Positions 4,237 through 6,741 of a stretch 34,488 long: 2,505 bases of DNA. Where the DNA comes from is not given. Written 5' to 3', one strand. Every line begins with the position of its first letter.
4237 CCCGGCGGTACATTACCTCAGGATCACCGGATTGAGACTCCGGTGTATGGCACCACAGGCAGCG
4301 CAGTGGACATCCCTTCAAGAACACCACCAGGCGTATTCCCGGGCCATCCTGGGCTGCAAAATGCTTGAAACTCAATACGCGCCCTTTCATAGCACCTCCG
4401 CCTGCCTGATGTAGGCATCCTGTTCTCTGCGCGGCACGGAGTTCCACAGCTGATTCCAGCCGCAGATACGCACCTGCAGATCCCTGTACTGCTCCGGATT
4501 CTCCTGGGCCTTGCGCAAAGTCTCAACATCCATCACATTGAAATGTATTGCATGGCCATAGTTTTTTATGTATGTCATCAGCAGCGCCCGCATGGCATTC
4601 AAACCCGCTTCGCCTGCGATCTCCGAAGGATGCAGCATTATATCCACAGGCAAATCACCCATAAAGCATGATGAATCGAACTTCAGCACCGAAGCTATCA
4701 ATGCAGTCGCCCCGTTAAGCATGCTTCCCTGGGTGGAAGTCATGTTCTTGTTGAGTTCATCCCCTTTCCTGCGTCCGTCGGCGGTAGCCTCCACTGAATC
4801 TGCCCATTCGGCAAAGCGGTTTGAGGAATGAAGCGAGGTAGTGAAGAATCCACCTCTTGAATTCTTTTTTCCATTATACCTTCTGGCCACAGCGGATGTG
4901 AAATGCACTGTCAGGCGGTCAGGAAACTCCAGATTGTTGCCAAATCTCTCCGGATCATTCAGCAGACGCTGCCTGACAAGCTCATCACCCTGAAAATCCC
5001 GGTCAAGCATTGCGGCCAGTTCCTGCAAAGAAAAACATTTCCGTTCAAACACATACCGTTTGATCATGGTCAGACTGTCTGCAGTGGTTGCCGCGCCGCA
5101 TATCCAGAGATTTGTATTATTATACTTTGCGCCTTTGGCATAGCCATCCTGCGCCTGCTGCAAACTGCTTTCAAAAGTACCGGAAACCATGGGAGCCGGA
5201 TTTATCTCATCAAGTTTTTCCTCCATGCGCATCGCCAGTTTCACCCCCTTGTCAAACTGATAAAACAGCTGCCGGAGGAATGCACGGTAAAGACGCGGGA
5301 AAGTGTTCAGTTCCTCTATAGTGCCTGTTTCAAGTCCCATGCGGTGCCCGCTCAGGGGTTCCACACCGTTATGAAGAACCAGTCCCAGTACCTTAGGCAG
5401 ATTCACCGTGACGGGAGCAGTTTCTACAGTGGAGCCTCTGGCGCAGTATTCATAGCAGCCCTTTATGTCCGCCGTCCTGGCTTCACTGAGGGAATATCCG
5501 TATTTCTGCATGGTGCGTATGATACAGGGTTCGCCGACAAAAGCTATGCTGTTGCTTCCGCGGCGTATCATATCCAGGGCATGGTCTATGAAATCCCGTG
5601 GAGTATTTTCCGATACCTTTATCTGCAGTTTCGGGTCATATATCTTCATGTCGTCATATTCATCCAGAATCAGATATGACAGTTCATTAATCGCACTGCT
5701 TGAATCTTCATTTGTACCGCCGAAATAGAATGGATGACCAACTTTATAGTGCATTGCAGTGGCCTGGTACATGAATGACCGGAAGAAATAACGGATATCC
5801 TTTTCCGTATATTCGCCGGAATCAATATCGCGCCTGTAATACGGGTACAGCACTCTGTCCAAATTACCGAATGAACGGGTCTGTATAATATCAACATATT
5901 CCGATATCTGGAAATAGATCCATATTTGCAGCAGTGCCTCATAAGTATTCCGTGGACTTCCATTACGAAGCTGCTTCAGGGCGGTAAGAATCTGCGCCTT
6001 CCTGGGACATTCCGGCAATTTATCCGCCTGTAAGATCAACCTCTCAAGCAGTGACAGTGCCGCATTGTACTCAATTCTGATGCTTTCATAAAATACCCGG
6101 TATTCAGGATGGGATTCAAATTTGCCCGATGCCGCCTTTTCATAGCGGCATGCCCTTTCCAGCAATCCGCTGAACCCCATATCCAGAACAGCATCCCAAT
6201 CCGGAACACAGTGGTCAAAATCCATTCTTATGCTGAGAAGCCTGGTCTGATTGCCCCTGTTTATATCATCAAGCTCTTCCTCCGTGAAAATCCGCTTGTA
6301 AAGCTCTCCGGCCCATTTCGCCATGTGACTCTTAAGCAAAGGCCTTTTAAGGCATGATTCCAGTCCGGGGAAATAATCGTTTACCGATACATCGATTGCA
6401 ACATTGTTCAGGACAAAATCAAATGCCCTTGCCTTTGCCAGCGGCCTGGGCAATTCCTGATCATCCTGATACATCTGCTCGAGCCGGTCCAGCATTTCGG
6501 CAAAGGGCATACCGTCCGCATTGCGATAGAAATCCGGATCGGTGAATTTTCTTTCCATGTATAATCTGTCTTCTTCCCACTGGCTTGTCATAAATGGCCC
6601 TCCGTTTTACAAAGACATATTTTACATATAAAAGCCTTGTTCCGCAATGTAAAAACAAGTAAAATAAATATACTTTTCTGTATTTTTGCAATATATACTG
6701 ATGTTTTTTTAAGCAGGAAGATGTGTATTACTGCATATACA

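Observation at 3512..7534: Orphan AraC-GRE-activase module with a divergent, N-terminally short glycyl radical enzyme of unknown substrate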

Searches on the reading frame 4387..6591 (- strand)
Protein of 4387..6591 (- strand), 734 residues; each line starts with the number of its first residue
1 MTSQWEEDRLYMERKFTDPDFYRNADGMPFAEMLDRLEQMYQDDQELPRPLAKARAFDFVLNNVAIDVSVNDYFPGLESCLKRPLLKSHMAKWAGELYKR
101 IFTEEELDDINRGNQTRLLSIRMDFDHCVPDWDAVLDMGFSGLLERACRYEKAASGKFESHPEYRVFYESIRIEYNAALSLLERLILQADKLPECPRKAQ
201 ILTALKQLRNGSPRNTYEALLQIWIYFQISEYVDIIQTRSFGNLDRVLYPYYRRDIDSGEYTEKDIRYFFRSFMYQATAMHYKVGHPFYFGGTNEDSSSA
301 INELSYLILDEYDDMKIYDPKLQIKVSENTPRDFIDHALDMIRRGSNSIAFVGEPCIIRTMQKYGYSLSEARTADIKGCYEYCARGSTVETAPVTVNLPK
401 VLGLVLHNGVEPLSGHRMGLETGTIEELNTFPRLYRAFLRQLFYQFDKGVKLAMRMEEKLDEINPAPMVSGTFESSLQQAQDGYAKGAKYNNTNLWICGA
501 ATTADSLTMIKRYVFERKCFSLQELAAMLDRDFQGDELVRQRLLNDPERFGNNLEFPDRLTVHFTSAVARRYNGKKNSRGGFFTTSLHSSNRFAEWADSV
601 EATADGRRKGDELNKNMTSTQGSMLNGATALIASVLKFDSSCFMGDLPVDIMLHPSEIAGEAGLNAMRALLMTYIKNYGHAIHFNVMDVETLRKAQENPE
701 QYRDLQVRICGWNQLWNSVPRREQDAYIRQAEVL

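Call 7: search_protein_families(library=pfam, proteins=[window:4387-6591:-], max_evalue=0.01)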
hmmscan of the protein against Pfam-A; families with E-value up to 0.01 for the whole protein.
window:4387-6591:- (734 aa): 2 families
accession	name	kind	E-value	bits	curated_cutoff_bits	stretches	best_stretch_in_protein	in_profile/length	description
PF02901.20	PFL-like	-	5.9e-88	296.6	24.3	1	126-589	158-639/647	Pyruvate formate lyase-like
PF01228.26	Gly_radical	-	1.8e-18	67.5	22.2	1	614-713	2-102/106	Glycine radical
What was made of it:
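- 4387..6591 (-): Glycyl radical enzyme, 734 aa, of the GCYE / R-x-C-G-W-N clade. Thiyl Cys379 (codon 5457-5455), Glu381 (5451-5449), radical Gly711 (4461-4459). Clade-invariant His127 (6213-6211) and Arg239 (5877-5875). Pfam matches PF02901 and PF01228 (call 7).
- On Glycyl radical enzyme superfamily (PFL-like): PF02901 E 6e-88 and PF01228 E 2e-18 (call 7).
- Checked: GRE, 6591-4387, 734 aa. It matches PF02901 (E 6e-88) and PF01228 (E 2e-18) (call 7).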

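Call 8: search_protein_families(library=ncbifam, proteins=[window:4387-6591:-], max_evalue=0.01)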
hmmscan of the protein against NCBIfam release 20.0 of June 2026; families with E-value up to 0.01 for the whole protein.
window:4387-6591:- (734 aa): 12 families
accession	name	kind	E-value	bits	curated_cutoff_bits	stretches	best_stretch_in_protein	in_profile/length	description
NF043068.1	glycl_HYPD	equivalog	1.2e-90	304.7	1100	1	201-732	236-781/784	trans-4-hydroxy-L-proline dehydratase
TIGR01774.1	PFL2-3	subfamily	3.1e-81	273.8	678.2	1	125-732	155-783/786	formate C-acetyltransferase/glycerol dehydratase family glycyl radical enzyme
NF048009.1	SfplDhtHpfGKleb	equivalog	4.6e-70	236.7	1000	1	126-732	183-821/824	(2S)-3-sulfopropanediol dehydratase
NF007437.0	PRK09983.1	equivalog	2e-60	204.8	1109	1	93-731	119-761/765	formate C-acetyltransferase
TIGR04394.1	choline_CutC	equivalog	1.8e-59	202.1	1050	1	198-729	235-782/789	choline trimethylamine-lyase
NF048011.1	SfplDhtHpsGDes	equivalog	1.8e-59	201.8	1000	1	128-731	186-817/821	(2S)-3-sulfopropanediol dehydratase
NF033715.1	glycyl_HPDL_Lrg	equivalog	8.3e-52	176.1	1150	2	200-533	311-678/901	4-hydroxyphenylacetate decarboxylase large subunit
NF033718.1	indole_decarb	equivalog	1.2e-49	169.3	1100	2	541-732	675-865/868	indoleacetate decarboxylase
TIGR01255.1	pyr_form_ly_1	equivalog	4.9e-11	41.8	994.2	1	237-725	257-733/744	formate C-acetyltransferase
NF038360.1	rad_fix_GrcA3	exception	5e-09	36.1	158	1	665-729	7-71/78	autonomous glycyl radical cofactor GrcA3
NF008341.1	PRK11127.1-1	equivalog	3.2e-05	23.8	145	1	683-714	27-58/80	autonomous glycyl radical cofactor GrcA2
TIGR04365.1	spare_glycyl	equivalog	6.6e-05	23.2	170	1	679-725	69-115/126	autonomous glycyl radical cofactor GrcA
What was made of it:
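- On CXE-type GRE 1,2-eliminases / isomerases (PFL2 branch, TIGR01774): TIGR01774 scores 273.8 bits against a cut-off of 678.2 (call 8).
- On Hydroxyproline dehydratase HypD: NF043068 scores 304.7 against 1100 (call 8).
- On Choline TMA-lyase CutC / sulfonate lyases (IslA, HpsG, HpfG): NF048011 scores 202 against 1000 (call 8).
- On Pyruvate formate-lyase: TIGR01255 scores 41.8 against 994 (call 8).
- On YbiW / PflD anhydro-sugar-phosphate isomerases: NF007437 scores 204.8 against 1109 (call 8).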

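Call 9: search_solved_structures(query=window:4387-6591:-, max_evalue=0.001, show_alignments=2)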
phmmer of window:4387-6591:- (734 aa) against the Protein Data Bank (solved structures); distinct sequences matched with E-value up to 0.001: 33.
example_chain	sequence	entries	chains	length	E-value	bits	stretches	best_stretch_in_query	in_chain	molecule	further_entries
6vxc_A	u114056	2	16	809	3.4e-72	247.4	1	212-732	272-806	Trans-4-hydroxy-L-proline dehydratase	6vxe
1r8w_A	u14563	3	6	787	6.3e-60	206.8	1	94-730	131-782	glycerol dehydratase | B12-independent glycerol dehydratase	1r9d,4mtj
7vua_A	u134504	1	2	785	8e-56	193.2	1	101-719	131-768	HplG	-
9rco_A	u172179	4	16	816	1.3e-53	186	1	126-731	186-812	Glycyl radical protein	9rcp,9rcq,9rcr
8yjo_A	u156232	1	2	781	4.7e-52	180.8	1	93-730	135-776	Probable dehydratase PflD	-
5faw_A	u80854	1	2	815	8.6e-52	179.9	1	206-728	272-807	Choline trimethylamine-lyase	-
9f3w_A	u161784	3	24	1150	1e-51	179.6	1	130-729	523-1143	Choline trimethylamine-lyase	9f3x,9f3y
9ht9_A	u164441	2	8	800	1.2e-51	179.4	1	206-728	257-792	Choline trimethylamine-lyase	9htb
9r0v_A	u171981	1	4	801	1.2e-51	179.4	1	206-728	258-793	Choline trimethylamine-lyase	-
6vue_A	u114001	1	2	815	1.3e-51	179.3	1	206-728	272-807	Choline trimethylamine-lyase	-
5fay_A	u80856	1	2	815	1.3e-51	179.3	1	206-728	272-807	Choline trimethylamine-lyase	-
5fau_A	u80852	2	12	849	1.5e-51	179.1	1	206-728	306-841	Choline trimethylamine-lyase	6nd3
5fav_A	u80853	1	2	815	3.4e-51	178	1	206-728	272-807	Choline trimethylamine-lyase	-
5kdp_A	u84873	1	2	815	8.5e-51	176.6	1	206-728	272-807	Choline trimethylamine-lyase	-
5i2a_A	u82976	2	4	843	1.8e-50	175.6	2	126-533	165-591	Diol-dehydratase | Diol dehydratase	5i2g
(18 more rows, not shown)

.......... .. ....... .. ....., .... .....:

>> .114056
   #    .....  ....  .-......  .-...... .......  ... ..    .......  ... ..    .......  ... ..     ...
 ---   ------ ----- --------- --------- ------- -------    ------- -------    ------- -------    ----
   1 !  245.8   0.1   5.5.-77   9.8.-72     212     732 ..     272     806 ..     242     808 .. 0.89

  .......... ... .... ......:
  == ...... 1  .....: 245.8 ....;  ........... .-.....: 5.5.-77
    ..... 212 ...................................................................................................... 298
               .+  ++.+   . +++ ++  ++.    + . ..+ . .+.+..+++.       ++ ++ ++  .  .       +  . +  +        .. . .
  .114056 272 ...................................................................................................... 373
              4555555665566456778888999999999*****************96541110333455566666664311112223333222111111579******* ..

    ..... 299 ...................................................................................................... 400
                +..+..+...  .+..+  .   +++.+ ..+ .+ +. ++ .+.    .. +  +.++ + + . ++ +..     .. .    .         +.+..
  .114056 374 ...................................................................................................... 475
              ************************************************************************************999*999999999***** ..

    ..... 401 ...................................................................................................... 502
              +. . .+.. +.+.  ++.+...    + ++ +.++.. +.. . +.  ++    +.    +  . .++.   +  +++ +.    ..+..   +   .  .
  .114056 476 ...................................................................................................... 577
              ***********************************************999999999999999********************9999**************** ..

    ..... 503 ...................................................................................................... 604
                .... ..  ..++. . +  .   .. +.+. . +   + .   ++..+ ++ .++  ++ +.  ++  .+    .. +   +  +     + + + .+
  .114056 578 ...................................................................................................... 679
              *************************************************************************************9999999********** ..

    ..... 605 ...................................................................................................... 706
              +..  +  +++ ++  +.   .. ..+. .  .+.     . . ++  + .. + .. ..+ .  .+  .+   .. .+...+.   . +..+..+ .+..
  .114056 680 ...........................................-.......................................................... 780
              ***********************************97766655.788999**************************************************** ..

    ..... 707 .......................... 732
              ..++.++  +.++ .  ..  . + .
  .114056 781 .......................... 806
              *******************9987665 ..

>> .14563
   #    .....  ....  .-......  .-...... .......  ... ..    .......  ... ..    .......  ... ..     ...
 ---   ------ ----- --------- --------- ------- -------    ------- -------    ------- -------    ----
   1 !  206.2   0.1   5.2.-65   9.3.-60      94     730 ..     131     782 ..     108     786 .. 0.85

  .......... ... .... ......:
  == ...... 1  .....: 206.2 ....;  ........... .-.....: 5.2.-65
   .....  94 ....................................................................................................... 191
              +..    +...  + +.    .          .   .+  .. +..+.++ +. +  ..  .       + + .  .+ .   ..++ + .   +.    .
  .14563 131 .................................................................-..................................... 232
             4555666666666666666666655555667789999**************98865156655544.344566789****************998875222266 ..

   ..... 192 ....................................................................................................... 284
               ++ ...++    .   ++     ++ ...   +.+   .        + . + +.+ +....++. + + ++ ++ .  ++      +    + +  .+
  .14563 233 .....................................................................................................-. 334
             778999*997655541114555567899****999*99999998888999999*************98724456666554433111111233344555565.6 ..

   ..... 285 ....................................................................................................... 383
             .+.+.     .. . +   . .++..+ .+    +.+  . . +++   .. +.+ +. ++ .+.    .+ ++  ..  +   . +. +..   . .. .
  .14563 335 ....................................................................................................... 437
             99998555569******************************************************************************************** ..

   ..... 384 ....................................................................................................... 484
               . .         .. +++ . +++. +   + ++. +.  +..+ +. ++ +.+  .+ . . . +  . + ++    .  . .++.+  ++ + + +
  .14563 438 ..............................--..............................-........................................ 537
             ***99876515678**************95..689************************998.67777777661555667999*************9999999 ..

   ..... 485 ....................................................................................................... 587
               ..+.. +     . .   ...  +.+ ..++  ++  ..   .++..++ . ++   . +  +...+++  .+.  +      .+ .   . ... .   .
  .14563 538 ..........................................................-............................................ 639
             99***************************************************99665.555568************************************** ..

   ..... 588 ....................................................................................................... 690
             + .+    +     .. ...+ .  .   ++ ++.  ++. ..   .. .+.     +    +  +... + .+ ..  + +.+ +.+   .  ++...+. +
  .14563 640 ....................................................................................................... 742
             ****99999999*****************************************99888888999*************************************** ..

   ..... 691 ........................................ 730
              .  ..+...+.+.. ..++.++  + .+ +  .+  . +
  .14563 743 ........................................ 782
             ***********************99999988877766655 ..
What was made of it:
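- On Hydroxyproline dehydratase HypD: Asp278 aligns with Gln237 (call 9).
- HypD Asp278 is replaced by Gln237, and the score is 305 against a cut-off of 1100 (calls 8, 9).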
